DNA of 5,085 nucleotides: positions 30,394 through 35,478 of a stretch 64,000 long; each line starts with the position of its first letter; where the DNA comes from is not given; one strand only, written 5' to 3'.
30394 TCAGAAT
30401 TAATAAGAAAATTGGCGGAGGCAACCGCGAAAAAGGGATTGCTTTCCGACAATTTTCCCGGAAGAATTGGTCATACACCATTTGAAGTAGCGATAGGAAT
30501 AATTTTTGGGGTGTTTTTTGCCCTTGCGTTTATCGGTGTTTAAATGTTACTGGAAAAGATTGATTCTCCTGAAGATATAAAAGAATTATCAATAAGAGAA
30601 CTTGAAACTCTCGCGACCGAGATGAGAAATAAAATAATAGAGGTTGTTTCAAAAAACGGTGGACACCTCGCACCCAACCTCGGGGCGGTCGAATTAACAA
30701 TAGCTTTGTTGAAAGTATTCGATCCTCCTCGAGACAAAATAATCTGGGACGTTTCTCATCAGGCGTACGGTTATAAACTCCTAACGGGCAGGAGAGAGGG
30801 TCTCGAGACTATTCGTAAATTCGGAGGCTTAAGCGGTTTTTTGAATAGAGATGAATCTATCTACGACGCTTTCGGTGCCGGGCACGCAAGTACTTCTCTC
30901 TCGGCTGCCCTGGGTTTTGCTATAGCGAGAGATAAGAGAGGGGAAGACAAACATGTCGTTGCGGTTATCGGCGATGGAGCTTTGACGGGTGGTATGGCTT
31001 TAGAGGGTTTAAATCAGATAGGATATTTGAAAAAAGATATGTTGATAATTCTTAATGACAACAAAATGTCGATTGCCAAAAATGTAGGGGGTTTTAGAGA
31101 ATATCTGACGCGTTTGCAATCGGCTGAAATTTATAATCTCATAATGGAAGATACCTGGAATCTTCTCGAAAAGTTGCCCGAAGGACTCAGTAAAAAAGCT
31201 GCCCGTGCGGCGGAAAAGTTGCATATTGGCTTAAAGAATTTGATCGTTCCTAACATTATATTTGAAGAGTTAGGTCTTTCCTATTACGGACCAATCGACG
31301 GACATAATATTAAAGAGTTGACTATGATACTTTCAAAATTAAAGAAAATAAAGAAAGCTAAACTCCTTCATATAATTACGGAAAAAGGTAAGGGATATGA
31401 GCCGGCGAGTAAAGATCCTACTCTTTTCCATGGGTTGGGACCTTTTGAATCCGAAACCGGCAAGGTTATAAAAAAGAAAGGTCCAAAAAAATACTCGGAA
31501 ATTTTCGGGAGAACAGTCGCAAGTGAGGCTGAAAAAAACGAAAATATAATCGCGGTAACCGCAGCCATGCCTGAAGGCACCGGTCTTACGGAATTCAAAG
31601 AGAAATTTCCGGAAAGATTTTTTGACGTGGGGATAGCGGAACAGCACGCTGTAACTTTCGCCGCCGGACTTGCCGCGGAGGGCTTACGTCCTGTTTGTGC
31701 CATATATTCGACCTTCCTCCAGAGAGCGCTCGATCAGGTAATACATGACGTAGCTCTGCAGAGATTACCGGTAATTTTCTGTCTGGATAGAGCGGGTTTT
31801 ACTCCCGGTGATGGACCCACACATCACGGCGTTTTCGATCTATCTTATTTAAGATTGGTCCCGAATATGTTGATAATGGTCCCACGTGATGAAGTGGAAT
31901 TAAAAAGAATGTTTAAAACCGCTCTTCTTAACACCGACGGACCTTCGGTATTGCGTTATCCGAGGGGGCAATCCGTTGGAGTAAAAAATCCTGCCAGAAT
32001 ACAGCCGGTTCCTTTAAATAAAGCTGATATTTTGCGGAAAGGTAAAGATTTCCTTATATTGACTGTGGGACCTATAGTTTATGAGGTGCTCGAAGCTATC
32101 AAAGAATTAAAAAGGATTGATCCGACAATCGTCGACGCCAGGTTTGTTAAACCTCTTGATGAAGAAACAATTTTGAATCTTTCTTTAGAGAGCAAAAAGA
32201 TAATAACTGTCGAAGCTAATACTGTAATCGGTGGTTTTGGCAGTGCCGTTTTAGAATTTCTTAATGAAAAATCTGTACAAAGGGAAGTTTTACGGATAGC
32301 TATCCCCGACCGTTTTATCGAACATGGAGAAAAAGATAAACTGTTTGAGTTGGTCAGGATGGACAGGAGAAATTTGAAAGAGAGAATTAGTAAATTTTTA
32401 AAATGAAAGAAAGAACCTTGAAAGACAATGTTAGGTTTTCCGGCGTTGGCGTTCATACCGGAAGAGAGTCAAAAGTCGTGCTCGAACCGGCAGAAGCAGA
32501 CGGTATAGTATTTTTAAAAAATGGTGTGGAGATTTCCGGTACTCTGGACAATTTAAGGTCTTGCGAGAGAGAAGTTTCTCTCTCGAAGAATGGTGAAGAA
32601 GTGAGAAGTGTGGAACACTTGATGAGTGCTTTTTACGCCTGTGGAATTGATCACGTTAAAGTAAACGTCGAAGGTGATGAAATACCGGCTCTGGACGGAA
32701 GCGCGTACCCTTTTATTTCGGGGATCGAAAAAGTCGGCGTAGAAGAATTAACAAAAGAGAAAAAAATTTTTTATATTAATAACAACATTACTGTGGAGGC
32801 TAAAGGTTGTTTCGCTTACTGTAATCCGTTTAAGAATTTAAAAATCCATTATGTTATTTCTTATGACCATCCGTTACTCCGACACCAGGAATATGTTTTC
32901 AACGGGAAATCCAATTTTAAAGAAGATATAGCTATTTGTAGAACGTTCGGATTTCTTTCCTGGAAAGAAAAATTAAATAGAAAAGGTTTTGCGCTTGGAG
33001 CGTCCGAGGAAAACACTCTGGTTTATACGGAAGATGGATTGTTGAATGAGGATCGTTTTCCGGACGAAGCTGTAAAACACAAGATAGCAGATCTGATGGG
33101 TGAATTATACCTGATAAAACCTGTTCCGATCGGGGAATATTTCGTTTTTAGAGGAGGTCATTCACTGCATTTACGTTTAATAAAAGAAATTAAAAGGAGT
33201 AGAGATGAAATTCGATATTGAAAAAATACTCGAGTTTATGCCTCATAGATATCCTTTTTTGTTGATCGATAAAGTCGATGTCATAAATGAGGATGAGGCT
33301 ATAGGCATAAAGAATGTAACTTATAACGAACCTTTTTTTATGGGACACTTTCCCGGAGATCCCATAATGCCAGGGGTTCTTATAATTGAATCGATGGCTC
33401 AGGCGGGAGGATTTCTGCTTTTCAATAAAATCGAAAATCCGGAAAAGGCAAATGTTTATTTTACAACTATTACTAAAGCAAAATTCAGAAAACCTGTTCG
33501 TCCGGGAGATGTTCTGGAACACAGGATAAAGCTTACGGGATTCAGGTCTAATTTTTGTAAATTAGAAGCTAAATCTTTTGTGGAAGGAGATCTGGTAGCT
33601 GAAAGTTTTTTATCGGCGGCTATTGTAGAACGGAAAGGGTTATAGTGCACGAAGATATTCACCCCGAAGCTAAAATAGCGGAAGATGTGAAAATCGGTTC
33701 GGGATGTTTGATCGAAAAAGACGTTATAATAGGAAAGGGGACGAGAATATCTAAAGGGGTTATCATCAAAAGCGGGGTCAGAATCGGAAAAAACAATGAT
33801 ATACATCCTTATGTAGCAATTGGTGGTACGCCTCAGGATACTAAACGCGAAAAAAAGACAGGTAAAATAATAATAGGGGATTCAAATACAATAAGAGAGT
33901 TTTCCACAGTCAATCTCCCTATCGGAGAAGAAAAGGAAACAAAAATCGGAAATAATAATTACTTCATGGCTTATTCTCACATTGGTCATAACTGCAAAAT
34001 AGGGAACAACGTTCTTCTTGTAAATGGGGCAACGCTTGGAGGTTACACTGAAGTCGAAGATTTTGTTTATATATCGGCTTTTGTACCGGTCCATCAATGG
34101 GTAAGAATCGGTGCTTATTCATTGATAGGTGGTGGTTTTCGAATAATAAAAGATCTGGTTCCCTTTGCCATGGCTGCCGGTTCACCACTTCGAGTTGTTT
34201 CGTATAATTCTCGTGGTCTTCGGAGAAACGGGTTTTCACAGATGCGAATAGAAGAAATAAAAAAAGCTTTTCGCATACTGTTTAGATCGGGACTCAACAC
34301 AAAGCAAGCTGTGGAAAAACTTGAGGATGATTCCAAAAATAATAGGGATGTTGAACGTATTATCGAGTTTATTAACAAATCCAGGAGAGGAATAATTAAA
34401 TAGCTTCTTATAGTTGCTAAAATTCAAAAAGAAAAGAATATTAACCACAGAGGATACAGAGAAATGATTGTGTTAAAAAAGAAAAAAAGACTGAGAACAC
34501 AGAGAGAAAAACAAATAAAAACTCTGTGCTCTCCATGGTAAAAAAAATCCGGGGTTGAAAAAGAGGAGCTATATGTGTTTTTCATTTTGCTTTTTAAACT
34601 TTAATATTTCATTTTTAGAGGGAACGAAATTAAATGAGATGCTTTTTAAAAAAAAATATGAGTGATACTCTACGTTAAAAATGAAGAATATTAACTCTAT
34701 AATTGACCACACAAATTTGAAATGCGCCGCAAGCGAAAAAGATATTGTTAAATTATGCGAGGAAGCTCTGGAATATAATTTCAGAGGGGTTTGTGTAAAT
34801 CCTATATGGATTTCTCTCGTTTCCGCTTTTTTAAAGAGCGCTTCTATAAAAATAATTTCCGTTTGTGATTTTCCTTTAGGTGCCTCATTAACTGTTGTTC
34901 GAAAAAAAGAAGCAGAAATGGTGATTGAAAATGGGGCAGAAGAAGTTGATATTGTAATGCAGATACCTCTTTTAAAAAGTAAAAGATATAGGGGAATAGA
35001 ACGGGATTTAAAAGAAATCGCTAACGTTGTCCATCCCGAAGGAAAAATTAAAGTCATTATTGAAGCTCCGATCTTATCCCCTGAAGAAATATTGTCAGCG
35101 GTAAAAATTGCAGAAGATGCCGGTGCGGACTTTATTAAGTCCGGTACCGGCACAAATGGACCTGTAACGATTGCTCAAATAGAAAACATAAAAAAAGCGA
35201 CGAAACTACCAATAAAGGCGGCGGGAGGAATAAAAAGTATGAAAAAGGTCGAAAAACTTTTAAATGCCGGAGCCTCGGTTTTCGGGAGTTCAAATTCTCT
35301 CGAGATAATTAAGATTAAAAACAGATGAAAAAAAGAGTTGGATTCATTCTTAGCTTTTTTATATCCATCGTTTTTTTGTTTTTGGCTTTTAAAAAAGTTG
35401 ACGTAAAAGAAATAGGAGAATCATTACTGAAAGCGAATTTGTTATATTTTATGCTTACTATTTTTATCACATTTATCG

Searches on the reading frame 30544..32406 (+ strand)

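Call 89: search_protein_families(library=pfam, proteins=[window:30544-32406:+])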
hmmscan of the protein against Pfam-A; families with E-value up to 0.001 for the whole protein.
window:30544-32406:+ (620 aa): 4 families
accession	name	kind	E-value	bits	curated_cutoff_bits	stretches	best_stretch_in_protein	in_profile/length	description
PF13292.11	DXP_synthase_N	-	3.4e-115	384.5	21.2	1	3-279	1-274/274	1-deoxy-D-xylulose-5-phosphate synthase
PF02779.29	Transket_pyr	-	6.3e-49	166.4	27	1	316-475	4-170/174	Transketolase, pyrimidine binding domain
PF02780.25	Transketolase_C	-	1.4e-29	102.9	25.9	1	493-609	2-122/124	Transketolase, C-terminal domain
PF02775.26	TPP_enzyme_C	-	1e-06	29.1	21.9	1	102-175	17-84/151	Thiamine pyrophosphate enzyme, C-terminal TPP binding domain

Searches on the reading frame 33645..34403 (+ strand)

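Call 89: search_protein_families(library=pfam, proteins=[window:33645-34403:+])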
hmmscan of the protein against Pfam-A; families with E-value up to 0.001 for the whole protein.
window:33645-34403:+ (252 aa): 4 families
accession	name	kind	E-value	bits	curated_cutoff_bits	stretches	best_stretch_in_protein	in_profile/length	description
PF00132.30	Hexapep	-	4.8e-26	89.8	27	2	99-133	2-36/36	Bacterial transferase hexapeptide (six repeats)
PF13720.11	Acetyltransf_11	-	6e-26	91.1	24.5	1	170-251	1-82/82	Udp N-acetylglucosamine O-acyltransferase; Domain 2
PF25084.1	LbH_EIF2B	-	1.6e-11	44.6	54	2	12-59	7-53/105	EIF2B subunit epsilon LbH domain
PF25087.1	GMPPB_C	-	0.00069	19.7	39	0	110-131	10-31/110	GMPPB C-terminal domain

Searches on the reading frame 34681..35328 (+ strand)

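Call 89: search_protein_families(library=pfam, proteins=[window:34681-35328:+])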
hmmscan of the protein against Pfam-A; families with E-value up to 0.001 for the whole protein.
window:34681-35328:+ (215 aa): 4 families
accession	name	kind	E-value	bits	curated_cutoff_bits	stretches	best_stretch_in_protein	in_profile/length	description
PF01791.15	DeoC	-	9.5e-14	52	23.8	1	8-194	6-208/229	DeoC/LacD family aldolase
PF03060.21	NMO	-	1.7e-05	24.8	28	1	57-199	56-217/331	Nitronate monooxygenase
PF00977.27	His_biosynth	-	3.1e-05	24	23.6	1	156-199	54-97/228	Histidine biosynthesis protein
PF01207.24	Dus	-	0.00096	18.8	20.4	0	123-196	123-205/311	Dihydrouridine synthase (Dus)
